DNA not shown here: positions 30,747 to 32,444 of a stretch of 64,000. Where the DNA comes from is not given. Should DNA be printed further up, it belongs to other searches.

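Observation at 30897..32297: PilZ domain fused to a catalytically degenerate PilT-like ATPase (candidate c-di-GMP-binding pseudo-ATPase)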

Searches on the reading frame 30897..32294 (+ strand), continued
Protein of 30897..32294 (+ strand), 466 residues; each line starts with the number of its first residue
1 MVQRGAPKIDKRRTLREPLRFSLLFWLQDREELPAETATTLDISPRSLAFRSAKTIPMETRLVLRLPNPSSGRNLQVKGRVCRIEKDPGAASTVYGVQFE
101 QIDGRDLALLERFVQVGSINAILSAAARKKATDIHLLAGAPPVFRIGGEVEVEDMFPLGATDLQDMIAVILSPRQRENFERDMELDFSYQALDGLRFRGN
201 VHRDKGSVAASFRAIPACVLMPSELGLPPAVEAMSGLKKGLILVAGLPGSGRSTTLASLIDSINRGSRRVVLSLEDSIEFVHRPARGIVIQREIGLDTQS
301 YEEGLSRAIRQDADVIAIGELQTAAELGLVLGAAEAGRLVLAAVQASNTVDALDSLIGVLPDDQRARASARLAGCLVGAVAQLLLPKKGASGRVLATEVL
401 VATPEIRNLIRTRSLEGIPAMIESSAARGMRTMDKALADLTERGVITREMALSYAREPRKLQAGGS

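Call 15: find_encoding_contigs(protein=P0011, flank=10000, max_places=2)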
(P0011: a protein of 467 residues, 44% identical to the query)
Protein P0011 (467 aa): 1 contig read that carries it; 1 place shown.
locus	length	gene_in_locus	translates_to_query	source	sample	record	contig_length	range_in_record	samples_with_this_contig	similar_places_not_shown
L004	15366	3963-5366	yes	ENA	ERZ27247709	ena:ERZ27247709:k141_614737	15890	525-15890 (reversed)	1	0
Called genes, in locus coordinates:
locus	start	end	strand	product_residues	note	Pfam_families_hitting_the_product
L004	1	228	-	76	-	?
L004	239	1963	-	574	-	PF05157:MshEN, PF00437:T2SSE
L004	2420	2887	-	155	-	PF18902:DUF5658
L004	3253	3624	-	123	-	PF07238:PilZ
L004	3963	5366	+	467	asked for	PF07238:PilZ, PF00437:T2SSE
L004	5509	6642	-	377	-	-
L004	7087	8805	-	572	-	PF02518:HATPase_c, PF13589:HATPase_c_3, PF01119:DNA_mis_repair, PF08676:MutL_C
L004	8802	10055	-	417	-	PF00919:UPF0004, PF04055:Radical_SAM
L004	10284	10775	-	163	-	PF00731:AIRC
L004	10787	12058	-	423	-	PF02844:GARS_N, PF01071:GARS_A, PF02655:ATP-grasp_3 (weak), PF02786:CPSase_L_D2, PF08443:RimK (weak), PF02222:ATP-grasp, PF02843:GARS_C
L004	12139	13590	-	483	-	PF00464:SHMT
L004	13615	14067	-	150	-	PF02502:LacAB_rpiB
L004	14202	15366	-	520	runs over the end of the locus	PF22694:CtpB_N-like, PF00595:PDZ, PF13180:PDZ_2, PF17820:PDZ_6, PF03572:Peptidase_S41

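Call 16: find_related_loci(query=P0001, collection=genome_contigs, flank=10000)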
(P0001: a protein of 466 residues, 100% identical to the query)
Query P0001 (466 aa) in genome_contigs; peptide patterns used: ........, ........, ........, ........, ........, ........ (x = any residue, [..] = any of these).
143 stretches matched a pattern; 24 encode a relative of the query (tblastn E <= 1e-3); 24 distinct loci.
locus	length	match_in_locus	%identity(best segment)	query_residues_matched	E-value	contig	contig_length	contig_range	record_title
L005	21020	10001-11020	41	119-458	7e-84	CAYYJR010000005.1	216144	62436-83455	MAG TPA_asm: uncultured bacterium isolate SRP272421_co2_843 genome assembly, contig: NODE_22_length_216144_cov_13.589354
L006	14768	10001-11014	41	119-456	6e-83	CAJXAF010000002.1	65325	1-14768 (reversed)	TPA_asm: uncultured bacterium isolate ERR599062_bin.151_MetaBAT_v2.12.1_MAG genome assembly, contig: NODE_284_length_653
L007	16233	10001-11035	41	118-461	5e-72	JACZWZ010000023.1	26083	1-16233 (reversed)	MAG: Acidobacteria bacterium isolate B22D1T2 B22D1T2_NODE379, whole genome shotgun sequence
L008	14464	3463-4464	41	118-451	5e-71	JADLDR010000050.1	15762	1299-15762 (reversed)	MAG: Armatimonadota bacterium isolate SJ283 c_000000225471, whole genome shotgun sequence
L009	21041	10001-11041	38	116-462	7e-68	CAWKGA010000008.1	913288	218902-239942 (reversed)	MAG: uncultured Gammaproteobacteria bacterium isolate MFD03399.bin.1.170 genome assembly, contig: contig_4460, whole gen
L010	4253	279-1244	39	116-437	6e-66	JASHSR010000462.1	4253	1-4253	MAG: Gammaproteobacteria bacterium isolate JOPF132 JOPF_N102_contig_67581, whole genome shotgun sequence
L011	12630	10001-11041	36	116-462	3e-65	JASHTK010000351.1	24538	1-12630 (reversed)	MAG: Gammaproteobacteria bacterium isolate JOPF151 JOPF_NEAR_contig_1408117, whole genome shotgun sequence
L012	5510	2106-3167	36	109-462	3e-65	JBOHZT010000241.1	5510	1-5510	MAG: Steroidobacteraceae bacterium isolate SE1508_metabat2.bin.44_sub NODE_6113_length_5510_cov_2.223667, whole genome s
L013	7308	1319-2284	39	116-437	4e-65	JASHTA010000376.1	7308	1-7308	MAG: Gammaproteobacteria bacterium isolate JOPF141 JOPF_AWAY_contig_893184, whole genome shotgun sequence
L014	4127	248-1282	38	119-463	6e-65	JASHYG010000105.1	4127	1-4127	MAG: Gammaproteobacteria bacterium isolate JOPF277 JOPF_NEAR_contig_399443, whole genome shotgun sequence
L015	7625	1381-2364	39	119-447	2e-63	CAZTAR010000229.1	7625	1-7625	MAG TPA_asm: uncultured Planctomycetaceae bacterium isolate binchicken_co86_159 genome assembly, contig: NODE_4413_lengt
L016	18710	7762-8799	33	119-462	2e-58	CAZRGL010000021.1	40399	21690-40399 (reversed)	MAG TPA_asm: uncultured Polyangiaceae bacterium isolate binchicken_co141_45 genome assembly, contig: NODE_4288_length_40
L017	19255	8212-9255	34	118-463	4e-55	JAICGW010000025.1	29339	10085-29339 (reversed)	MAG: Acidimicrobiia bacterium isolate CK_bin.25 k141_2122778_length_29339_cov_21.4266, whole genome shotgun sequence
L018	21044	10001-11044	34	118-463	8e-55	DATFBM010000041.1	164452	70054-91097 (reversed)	MAG TPA_asm: Acidimicrobiia bacterium isolate SMAG_U8528 k141_677023, whole genome shotgun sequence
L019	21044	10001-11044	34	118-463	1e-54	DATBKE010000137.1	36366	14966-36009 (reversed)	MAG TPA_asm: Acidimicrobiia bacterium isolate SMAG_U3938 k141_3324456, whole genome shotgun sequence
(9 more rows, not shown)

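Call 17: find_encoding_contigs(protein=P0025, flank=10000, max_places=2)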
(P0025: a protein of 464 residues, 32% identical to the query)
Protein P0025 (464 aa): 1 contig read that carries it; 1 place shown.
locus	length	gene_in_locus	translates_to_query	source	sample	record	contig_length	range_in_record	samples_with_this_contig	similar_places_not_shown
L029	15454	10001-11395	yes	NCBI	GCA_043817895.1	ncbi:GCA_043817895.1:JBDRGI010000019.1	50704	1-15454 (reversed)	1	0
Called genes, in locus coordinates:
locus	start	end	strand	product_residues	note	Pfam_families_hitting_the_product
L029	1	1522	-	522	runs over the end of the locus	PF14849:YidC_periplas, PF02096:60KD_IMP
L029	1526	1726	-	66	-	PF01809:YidD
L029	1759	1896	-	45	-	PF00468:Ribosomal_L34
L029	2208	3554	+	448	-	PF11638:DnaA_N, PF01695:IstB_IS21 (weak), PF00308:Bac_DnaA, PF00004:AAA, PF08299:Bac_DnaA_C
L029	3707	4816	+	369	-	PF00712:DNA_pol3_beta, PF02767:DNA_pol3_beta_2, PF02768:DNA_pol3_beta_3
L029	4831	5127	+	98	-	PF05258:DciA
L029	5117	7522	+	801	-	PF02518:HATPase_c, PF00204:DNA_gyraseB, PF01751:Toprim, PF00986:DNA_gyraseB_C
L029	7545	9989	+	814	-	PF00521:DNA_topoisoIV, PF03989:DNA_gyraseA_C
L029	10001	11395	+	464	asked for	PF07238:PilZ, PF00437:T2SSE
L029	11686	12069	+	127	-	PF07238:PilZ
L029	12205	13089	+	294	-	PF01545:Cation_efflux, PF16916:ZT_dimer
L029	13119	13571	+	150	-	-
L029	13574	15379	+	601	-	PF13230:GATase_4 (weak), PF13522:GATase_6, PF13537:GATase_7, PF01380:SIS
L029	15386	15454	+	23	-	?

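Call 18: find_encoding_contigs(protein=P0020, flank=10000, max_places=2)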
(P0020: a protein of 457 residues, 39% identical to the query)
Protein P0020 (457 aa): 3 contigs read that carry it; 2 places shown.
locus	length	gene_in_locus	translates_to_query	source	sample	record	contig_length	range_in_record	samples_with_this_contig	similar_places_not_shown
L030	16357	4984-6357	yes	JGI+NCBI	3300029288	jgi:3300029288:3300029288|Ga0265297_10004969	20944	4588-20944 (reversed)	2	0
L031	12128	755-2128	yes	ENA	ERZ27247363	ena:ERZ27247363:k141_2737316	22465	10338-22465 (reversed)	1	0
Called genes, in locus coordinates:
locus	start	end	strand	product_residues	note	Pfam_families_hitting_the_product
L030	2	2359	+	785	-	?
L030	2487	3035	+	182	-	PF13624:SurA_N_3 (weak)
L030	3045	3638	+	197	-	PF00672:HAMP (weak)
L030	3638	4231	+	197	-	-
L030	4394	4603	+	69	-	-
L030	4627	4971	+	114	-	-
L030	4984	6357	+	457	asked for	PF07238:PilZ, PF00437:T2SSE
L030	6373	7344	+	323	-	PF01171:ATP_bind_3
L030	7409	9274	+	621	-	PF06480:FtsH_ext, PF06068:TIP49 (faint), PF00004:AAA, PF07728:AAA_5 (weak), PF17862:AAA_lid_3, PF01434:Peptidase_M41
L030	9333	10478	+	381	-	PF00809:Pterin_bind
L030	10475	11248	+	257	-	PF02457:DAC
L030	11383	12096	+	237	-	PF03740:PdxJ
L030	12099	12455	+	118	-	PF01648:ACPS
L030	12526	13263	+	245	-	PF01256:Carb_kinase, PF02110:HK, PF08543:Phos_pyr_kin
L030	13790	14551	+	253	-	PF00303:Thymidylat_synt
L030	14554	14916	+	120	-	PF07238:PilZ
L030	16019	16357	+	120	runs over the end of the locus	PF07238:PilZ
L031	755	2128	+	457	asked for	PF07238:PilZ, PF00437:T2SSE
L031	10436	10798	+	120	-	PF07238:PilZ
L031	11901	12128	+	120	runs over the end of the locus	PF07238:PilZ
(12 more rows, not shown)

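Call 44: predict_structure(alignment_id=A2)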
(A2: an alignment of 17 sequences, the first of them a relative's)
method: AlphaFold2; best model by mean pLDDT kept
length: 466 residues; sequences in the alignment: 17
mean_pLDDT: 84.6   pTM: 0.68
mean pLDDT of the five models: 84.6, 78.1, 77.9, 75.6, 73.4
residues with pLDDT >= 90: 210; 70-90: 201; 50-70: 33; < 50: 22
segments of 3 or more residues with pLDDT < 50: 1-16, 464-466
pLDDT, mean of each block of 10 residues (from residue 1): 34 48 83 81 81 88 77 79 85 89 76 60 84 86 81 69 79 84 88 83 87 87 92 94 93 94 93 89 89 84 90 92 93 96 95 95 95 97 86 89 97 95 91 93 91 79 49
secondary structure, 60 per line:
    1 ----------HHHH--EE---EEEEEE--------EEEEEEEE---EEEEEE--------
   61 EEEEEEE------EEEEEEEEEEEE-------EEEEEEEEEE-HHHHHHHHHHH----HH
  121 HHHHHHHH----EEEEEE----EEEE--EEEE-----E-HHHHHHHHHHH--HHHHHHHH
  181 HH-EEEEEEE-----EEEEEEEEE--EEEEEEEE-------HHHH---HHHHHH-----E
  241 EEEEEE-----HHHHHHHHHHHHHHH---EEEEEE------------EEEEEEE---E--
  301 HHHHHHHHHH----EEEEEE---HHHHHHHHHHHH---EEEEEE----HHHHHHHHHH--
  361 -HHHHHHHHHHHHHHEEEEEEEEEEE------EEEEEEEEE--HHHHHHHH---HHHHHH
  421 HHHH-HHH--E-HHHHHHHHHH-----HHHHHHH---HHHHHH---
elements in order: H11-14 E22-27 E36-43 E47-52 E61-67 E74-85 E93-102 H104-114 H119-128 E133-138 E143-146 E149-152 H160-170 H173-182 E184-190 E196-204 E207-214 H222-225 H229-234 E240-246 H252-266 E270-275 E288-294 H301-310 E315-320 H324-335 E339-344 H349-358 H362-375 E376-386 E393-401 H404-411 H415-424 H433-442 H448-454 H458-463

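Call 45: search_protein_representatives(alignment_id=A2)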
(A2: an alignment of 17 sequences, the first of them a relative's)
Query: 17 sequences, 465 profile positions. Proteins with E-value up to 0.001 (for the whole library): 60479; up to 1e-10: 39290; up to 1e-30: 12153. The best 150 are listed.
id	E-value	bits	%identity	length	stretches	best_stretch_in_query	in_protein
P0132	5.2e-228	773.9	-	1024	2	110-461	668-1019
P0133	2.1e-220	748.8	-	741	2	117-462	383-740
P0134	8.8e-208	707.2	-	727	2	117-457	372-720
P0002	1.3e-206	703.3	-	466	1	1-463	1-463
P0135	7.6e-203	690.9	-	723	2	102-462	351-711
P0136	2.7e-195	666.0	-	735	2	100-450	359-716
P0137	6.9e-194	661.4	-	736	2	115-462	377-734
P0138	8.6e-187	638.0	-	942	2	100-462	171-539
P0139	1.5e-179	614.1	-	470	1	1-461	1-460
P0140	1.1e-171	588.2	-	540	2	112-390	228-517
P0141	2.1e-168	577.4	-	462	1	7-461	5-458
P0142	1.3e-166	571.5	-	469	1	2-458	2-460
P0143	6.6e-164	562.5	-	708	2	118-457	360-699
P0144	2.5e-163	560.7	-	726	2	232-462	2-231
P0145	4.8e-163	559.7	-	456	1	8-452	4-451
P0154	1.3e-154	531.9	-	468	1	1-458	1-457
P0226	8.7e-123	427.0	-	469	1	8-463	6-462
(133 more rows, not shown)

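Call 48: find_encoding_contigs(protein=P0007, flank=10000, max_places=2)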
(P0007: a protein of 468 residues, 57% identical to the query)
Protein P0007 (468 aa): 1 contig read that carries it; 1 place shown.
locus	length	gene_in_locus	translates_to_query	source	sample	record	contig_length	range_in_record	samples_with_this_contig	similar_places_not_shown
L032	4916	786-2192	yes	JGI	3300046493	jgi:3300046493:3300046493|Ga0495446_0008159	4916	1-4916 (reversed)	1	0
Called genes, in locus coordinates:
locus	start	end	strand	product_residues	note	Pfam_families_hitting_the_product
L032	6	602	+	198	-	PF01208:URO-D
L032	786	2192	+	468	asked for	PF07238:PilZ, PF00437:T2SSE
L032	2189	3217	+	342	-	PF00657:Lipase_GDSL (faint), PF13472:Lipase_GDSL_2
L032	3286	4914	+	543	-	?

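Call 49: find_encoding_contigs(protein=P0139, flank=10000, max_places=2)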
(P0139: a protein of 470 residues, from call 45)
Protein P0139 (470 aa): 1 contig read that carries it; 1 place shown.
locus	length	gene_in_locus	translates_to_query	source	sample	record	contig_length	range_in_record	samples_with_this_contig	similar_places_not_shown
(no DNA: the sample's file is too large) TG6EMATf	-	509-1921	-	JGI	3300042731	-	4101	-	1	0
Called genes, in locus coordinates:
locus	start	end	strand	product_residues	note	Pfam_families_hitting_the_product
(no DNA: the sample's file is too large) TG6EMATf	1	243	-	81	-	?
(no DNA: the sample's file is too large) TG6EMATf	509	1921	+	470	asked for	PF07238:PilZ, PF00437:T2SSE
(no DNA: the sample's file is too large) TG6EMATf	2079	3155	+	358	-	PF01208:URO-D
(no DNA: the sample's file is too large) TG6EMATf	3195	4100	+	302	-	?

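Call 51: find_encoding_contigs(protein=P0154, flank=10000, max_places=2)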
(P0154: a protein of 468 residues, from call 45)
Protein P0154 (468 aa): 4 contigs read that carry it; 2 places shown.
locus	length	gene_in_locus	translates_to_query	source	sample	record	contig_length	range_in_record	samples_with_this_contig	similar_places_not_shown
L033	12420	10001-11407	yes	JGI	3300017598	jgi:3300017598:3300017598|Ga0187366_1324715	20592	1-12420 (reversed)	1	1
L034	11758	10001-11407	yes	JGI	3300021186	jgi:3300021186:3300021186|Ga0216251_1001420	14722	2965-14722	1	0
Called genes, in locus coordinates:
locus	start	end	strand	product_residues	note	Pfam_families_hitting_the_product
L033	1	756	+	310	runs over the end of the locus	PF00884:Sulfatase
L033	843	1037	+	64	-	PF09723:Zn_ribbon_8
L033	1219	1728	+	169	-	PF09723:Zn_ribbon_8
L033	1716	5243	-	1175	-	-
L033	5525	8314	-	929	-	PF04545:Sigma70_r4, PF08281:Sigma70_r4_2, PF13620:CarboxypepD_reg, PF13715:CarbopepD_reg_2 (faint), PF17210:SdrD_B (faint), PF17802:SpaA (faint), PF22904:NOMO1-like_2nd (faint), PF13620:CarboxypepD_reg, +1 more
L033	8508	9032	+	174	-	PF13302:Acetyltransf_3, PF13420:Acetyltransf_4, PF00583:Acetyltransf_1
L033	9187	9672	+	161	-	PF01936:NYN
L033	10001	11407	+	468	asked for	PF00437:T2SSE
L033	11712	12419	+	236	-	?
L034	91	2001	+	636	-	PF08439:Peptidase_M3_N, PF01432:Peptidase_M3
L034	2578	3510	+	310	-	PF00884:Sulfatase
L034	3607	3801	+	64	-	PF09723:Zn_ribbon_8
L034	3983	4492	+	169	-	PF09723:Zn_ribbon_8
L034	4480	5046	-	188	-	-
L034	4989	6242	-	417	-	-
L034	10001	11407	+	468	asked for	PF00437:T2SSE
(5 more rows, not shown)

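Call 52: find_encoding_contigs(protein=P0226, flank=10000, max_places=2)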
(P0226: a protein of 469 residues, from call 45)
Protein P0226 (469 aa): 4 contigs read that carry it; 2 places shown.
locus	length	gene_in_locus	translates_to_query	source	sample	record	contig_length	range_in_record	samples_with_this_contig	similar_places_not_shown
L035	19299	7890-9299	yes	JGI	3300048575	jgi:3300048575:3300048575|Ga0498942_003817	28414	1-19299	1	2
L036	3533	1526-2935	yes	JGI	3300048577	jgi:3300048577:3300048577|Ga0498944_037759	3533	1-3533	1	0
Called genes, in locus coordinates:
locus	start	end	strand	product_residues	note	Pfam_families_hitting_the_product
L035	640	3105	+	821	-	PF23414:Beta-prop_EML_2 (faint), PF00400:WD40 (faint), PF07676:PD40 (faint), PF08450:SGL (weak), PF12894:ANAPC4_WD40 (faint), PF25174:Beta-prop_THOC3, PF10282:Lactonase, PF04185:Phosphoesterase, +2 more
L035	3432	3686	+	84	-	-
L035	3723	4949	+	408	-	-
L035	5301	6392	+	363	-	PF02445:NadA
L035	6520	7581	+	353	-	PF00579:tRNA-synt_1b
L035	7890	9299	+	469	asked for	PF07238:PilZ, PF00437:T2SSE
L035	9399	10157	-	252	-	-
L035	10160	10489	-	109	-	-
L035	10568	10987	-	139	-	PF12796:Ank_2, PF13857:Ank_5, PF00023:Ank, PF13606:Ank_3 (weak), PF13637:Ank_4, PF00023:Ank (weak)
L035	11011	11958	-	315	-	PF01408:GFO_IDH_MocA, PF22725:GFO_IDH_MocA_C3, PF02894:GFO_IDH_MocA_C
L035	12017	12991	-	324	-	PF01408:GFO_IDH_MocA, PF02826:2-Hacid_dh_C (faint), PF03807:F420_oxidored (weak), PF02894:GFO_IDH_MocA_C, PF22725:GFO_IDH_MocA_C3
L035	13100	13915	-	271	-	PF01261:AP_endonuc_2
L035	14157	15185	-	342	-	PF01368:DHH, PF02272:DHHA1 (weak)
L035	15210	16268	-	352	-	PF01926:MMR_HSR1 (weak), PF06071:YchF-GTPase_C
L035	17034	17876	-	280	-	PF02086:MethyltransfD12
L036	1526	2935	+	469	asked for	PF07238:PilZ, PF00437:T2SSE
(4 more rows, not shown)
